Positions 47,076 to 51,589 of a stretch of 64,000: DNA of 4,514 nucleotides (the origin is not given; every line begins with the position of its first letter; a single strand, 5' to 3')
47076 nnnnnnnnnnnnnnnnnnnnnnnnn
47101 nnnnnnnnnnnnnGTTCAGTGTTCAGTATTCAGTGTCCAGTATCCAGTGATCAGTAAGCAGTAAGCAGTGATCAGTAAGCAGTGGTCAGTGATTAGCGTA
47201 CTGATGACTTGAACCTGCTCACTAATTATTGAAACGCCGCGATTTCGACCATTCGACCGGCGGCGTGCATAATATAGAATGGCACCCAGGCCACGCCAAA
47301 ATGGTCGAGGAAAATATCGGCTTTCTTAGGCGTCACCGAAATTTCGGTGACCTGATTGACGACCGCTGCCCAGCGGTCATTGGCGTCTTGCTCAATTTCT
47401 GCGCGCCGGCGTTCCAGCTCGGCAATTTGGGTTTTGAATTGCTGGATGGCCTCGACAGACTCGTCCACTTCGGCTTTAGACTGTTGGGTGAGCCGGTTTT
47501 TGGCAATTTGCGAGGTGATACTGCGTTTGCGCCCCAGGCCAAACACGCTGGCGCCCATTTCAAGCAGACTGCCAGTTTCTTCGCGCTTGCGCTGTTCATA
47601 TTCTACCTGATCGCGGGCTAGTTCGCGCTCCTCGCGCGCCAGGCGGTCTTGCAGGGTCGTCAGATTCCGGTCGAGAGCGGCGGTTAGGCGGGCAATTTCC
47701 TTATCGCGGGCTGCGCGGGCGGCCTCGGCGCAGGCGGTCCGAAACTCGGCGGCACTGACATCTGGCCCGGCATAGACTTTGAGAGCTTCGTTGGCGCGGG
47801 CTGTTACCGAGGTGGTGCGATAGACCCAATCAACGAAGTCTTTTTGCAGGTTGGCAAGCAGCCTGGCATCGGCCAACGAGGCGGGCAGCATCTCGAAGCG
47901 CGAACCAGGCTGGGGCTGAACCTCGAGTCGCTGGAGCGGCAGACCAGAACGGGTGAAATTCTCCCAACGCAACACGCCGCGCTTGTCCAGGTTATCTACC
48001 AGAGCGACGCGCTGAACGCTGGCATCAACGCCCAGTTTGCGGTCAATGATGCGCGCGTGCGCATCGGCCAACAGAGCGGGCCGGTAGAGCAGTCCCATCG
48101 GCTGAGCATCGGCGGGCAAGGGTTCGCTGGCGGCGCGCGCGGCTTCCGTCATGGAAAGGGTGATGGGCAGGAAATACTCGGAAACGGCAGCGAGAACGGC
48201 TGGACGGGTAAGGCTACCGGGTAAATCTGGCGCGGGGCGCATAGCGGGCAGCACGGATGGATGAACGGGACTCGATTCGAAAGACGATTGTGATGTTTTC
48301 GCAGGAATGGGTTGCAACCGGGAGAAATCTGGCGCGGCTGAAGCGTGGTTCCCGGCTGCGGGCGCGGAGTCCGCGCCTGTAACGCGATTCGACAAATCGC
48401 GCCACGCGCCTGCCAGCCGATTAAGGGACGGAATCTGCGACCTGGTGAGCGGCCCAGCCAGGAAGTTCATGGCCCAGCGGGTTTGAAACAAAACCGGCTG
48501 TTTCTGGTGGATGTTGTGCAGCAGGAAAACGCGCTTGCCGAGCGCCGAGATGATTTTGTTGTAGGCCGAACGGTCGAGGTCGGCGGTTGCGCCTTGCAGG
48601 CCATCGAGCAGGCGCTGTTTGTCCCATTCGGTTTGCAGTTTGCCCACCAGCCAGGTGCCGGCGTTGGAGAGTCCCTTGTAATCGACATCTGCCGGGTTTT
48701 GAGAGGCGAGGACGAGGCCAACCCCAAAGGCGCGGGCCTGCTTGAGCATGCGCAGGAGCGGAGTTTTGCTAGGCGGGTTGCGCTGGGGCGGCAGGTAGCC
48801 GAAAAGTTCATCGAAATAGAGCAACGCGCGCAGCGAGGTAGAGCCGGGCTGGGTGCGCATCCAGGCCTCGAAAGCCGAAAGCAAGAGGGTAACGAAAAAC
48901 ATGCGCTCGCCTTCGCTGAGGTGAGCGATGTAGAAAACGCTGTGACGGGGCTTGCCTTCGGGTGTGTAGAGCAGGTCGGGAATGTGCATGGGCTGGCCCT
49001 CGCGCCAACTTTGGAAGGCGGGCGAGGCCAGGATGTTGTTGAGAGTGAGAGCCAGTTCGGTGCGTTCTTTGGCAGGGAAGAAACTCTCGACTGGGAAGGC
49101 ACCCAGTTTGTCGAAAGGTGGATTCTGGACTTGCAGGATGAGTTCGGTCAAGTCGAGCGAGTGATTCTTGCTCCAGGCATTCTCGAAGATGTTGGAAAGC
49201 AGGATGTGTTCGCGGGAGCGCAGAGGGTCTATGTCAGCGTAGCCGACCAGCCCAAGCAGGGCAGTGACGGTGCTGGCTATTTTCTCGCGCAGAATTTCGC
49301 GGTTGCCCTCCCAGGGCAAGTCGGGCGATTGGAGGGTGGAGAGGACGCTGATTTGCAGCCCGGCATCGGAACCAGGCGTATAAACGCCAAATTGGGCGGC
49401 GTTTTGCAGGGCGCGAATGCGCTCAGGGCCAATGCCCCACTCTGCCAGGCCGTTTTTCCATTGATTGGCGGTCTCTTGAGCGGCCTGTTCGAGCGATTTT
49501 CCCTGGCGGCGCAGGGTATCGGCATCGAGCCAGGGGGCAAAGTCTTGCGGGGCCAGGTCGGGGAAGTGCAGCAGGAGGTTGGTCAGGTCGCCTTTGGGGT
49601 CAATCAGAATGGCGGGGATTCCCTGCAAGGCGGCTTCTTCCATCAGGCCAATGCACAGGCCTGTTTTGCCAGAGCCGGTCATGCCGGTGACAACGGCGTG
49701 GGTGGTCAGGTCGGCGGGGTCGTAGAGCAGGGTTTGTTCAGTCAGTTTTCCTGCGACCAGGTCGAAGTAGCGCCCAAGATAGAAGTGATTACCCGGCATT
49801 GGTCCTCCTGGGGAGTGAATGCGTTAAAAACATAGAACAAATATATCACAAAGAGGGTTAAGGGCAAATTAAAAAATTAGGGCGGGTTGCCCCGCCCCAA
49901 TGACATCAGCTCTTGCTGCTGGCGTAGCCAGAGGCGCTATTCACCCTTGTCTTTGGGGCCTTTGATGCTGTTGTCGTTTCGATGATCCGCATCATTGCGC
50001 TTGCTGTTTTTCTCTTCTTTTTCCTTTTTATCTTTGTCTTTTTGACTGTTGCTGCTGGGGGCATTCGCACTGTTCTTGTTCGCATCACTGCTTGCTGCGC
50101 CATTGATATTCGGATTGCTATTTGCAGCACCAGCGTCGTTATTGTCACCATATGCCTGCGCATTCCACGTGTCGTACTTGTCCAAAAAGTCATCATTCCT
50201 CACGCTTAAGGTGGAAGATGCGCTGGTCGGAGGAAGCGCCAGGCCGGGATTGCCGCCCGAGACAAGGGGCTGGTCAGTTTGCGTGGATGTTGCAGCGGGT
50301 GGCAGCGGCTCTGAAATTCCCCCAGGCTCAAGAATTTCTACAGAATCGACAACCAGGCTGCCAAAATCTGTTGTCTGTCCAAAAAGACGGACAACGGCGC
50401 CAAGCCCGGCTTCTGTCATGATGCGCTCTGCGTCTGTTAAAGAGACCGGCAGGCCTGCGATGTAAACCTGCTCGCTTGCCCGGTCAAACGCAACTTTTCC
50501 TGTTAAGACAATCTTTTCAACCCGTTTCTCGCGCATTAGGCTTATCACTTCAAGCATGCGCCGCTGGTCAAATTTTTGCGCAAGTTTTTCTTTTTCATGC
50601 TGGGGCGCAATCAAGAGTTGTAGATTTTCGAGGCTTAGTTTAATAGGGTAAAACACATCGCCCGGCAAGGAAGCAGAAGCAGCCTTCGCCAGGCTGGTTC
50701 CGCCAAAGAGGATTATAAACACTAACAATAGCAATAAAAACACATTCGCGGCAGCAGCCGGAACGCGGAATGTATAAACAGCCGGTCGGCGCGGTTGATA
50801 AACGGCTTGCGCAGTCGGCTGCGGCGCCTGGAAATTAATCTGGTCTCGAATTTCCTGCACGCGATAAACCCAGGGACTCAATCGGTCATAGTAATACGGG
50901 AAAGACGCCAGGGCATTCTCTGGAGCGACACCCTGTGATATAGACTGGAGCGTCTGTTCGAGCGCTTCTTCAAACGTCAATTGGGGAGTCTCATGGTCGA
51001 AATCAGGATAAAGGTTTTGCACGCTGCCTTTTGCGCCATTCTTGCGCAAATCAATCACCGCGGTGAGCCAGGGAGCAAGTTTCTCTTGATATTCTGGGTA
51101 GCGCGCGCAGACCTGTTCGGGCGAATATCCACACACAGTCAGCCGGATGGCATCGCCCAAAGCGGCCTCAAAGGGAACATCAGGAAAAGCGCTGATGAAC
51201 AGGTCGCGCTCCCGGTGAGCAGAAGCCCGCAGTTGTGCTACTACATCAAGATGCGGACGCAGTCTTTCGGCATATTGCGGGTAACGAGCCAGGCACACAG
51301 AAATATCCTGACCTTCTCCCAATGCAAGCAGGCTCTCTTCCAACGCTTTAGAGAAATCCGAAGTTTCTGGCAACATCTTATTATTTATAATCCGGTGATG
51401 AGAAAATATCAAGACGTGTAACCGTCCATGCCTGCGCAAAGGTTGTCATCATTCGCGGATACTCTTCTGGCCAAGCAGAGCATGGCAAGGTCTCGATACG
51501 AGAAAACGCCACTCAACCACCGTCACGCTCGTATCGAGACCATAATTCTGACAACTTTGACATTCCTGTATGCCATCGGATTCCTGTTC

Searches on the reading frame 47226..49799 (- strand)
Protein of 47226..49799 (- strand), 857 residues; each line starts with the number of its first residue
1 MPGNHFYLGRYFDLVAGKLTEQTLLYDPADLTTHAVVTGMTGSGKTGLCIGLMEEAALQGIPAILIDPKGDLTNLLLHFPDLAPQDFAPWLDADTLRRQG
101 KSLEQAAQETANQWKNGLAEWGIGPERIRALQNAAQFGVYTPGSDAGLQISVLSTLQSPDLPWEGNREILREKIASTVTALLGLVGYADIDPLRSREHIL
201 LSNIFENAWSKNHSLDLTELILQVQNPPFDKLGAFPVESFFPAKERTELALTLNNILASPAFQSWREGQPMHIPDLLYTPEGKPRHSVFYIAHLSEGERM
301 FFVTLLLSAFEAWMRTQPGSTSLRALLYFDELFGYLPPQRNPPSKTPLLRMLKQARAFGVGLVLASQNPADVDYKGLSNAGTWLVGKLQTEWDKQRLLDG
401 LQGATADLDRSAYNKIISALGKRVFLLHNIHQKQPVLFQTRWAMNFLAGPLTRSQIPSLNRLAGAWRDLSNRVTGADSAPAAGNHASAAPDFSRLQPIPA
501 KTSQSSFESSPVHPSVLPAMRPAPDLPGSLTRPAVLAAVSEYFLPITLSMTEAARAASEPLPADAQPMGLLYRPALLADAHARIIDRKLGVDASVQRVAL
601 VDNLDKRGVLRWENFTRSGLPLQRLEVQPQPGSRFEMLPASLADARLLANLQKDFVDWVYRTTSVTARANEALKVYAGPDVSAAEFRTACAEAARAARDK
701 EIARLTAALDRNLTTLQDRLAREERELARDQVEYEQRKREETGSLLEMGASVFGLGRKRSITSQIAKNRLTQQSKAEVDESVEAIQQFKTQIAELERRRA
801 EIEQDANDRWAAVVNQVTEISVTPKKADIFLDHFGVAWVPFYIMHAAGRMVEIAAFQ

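Call 17: find_encoding_contigs(protein=window:47226-49799:-, flank=2000, max_places=4)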
Protein window:47226-49799:- (857 aa): 2 contigs read that carry it; 2 places shown.
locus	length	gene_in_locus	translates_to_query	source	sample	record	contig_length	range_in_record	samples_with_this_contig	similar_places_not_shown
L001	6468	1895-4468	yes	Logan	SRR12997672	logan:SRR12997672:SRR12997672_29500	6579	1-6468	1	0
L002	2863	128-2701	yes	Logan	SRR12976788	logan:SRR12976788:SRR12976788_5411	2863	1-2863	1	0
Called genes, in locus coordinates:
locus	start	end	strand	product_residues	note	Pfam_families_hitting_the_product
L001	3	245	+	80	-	?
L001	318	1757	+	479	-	PF18915:DUF5667 (weak)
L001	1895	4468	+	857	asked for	PF01935:DUF87 (faint)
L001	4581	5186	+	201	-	PF07298:NnrU, PF04191:PEMT (weak)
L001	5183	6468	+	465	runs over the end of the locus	?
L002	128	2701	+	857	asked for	PF01935:DUF87 (faint)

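Call 77: search_protein_families(library=pfam, proteins=[window:47226-49799:-], max_evalue=0.0001)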
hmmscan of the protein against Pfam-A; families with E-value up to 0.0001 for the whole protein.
window:47226-49799:- (857 aa): 3 families
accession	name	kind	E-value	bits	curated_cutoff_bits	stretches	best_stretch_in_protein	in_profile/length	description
PF01935.23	DUF87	-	1.1e-06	29.3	23.2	1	27-80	17-69/220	Helicase HerA, central domain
PF10412.15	TrwB_AAD_bind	-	2.6e-05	23.7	20.5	0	31-74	14-57/387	Type IV secretion-system coupling protein DNA-binding domain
PF05872.18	HerA_C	-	7.2e-05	22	22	0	30-75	19-64/502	Helicase HerA-like C-terminal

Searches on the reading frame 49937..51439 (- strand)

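Call 77: search_protein_families(library=pfam, proteins=[window:49937-51439:-], max_evalue=0.0001)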
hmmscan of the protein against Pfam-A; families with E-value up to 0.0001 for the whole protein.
window:49937-51439:- (500 aa): 1 family
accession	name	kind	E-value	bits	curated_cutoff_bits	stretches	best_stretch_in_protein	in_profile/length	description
PF18915.5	DUF5667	-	1.1e-06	29.4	27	1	257-310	2-56/99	Domain of unknown function (DUF5667)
